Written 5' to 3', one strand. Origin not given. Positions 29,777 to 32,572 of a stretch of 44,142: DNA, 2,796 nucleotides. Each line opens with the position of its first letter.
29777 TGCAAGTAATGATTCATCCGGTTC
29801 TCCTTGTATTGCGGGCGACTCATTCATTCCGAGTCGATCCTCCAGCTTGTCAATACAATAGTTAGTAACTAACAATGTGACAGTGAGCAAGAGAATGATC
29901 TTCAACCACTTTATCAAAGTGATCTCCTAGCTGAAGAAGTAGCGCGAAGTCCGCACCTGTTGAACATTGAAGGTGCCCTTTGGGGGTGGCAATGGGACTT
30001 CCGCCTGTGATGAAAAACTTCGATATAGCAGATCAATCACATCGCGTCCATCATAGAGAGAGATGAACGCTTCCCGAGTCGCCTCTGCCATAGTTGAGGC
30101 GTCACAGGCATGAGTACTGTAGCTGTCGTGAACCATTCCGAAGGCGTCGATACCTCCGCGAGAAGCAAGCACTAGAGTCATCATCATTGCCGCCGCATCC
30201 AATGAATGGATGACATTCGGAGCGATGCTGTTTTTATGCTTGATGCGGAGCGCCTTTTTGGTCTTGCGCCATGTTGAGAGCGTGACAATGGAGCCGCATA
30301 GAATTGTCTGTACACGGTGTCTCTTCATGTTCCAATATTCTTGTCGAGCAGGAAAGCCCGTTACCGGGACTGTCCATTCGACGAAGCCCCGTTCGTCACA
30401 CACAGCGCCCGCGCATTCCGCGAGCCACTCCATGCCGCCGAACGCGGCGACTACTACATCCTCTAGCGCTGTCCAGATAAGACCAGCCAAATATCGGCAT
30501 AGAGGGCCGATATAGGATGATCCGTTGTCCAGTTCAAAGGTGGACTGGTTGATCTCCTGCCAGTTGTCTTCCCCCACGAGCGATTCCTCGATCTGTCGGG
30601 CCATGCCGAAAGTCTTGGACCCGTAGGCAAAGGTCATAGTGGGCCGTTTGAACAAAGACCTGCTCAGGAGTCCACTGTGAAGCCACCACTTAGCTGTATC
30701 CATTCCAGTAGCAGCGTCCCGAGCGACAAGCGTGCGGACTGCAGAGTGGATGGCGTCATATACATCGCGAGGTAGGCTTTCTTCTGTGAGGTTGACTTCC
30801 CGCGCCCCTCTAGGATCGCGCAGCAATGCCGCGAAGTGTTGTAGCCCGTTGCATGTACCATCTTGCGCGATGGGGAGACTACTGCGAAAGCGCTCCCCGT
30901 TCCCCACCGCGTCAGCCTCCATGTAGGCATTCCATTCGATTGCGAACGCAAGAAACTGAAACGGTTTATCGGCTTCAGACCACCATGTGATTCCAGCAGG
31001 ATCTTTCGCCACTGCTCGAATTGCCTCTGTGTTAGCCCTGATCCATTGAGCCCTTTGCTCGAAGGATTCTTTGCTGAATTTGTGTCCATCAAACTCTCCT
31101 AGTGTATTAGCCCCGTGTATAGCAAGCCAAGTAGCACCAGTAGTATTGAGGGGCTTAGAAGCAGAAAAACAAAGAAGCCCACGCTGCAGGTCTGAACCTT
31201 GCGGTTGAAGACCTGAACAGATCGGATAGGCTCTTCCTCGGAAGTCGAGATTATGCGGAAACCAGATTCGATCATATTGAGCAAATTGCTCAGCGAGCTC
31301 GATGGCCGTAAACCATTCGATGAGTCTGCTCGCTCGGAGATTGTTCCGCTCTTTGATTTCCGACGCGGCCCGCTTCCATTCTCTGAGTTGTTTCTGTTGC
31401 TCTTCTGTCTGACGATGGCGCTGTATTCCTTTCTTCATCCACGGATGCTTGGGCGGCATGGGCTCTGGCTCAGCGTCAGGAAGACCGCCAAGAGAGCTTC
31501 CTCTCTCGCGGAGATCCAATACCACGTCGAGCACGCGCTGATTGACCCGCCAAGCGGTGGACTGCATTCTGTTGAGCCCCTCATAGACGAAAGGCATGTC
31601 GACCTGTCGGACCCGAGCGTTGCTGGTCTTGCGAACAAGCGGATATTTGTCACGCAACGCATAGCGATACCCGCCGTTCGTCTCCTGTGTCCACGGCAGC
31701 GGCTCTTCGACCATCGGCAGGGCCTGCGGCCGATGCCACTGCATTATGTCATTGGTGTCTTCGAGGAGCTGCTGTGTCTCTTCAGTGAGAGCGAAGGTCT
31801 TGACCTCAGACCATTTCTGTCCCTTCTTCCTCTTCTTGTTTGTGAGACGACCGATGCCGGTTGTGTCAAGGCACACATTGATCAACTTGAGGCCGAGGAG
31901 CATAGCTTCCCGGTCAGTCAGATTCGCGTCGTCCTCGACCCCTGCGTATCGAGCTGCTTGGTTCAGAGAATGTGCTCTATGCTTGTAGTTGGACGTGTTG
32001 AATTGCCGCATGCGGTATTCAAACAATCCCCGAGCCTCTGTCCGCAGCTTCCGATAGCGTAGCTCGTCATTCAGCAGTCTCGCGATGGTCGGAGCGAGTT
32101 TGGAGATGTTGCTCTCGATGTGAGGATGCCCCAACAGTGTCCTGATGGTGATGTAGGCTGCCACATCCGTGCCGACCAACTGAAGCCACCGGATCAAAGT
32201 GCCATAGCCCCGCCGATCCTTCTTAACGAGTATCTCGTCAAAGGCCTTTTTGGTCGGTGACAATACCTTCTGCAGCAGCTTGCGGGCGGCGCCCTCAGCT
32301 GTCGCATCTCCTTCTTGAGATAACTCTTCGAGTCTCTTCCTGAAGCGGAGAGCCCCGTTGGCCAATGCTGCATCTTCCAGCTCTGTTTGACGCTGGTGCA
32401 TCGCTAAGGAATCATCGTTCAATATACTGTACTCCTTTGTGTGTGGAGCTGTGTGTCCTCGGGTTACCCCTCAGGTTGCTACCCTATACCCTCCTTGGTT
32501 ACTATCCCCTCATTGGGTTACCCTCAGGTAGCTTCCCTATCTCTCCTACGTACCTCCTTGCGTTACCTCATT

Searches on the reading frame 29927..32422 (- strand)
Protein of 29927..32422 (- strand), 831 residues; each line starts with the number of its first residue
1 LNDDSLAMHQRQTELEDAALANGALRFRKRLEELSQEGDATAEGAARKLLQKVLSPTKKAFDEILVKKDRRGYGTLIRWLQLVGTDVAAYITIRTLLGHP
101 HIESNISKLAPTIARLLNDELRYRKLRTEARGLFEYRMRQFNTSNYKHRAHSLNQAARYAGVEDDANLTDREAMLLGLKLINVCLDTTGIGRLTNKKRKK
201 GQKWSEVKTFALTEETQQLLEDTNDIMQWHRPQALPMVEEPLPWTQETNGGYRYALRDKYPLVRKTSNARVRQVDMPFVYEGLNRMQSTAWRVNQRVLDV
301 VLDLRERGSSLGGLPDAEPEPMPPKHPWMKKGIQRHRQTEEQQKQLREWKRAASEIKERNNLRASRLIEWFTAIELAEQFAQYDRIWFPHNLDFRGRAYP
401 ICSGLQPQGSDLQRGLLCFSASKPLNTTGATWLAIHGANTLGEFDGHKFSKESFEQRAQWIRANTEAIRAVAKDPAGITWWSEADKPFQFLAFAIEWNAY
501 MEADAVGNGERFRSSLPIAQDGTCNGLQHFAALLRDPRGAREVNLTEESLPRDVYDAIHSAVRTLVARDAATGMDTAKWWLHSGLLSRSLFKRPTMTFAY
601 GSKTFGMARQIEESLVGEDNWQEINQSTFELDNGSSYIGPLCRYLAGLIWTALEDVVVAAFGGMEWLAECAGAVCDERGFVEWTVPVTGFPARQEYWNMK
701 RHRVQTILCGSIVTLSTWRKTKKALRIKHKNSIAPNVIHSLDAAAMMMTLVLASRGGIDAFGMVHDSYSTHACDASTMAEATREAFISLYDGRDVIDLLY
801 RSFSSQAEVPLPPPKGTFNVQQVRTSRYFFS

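Call 21: find_related_loci(query=window:29927-32422:-, collection=viral_contigs, flank=10000)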
Query window:29927-32422:- (831 aa) in viral_contigs; peptide patterns used: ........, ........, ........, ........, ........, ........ (x = any residue, [..] = any of these).
2 stretches matched a pattern, but none encodes a relative of the query by tblastn (E <= 1e-3).
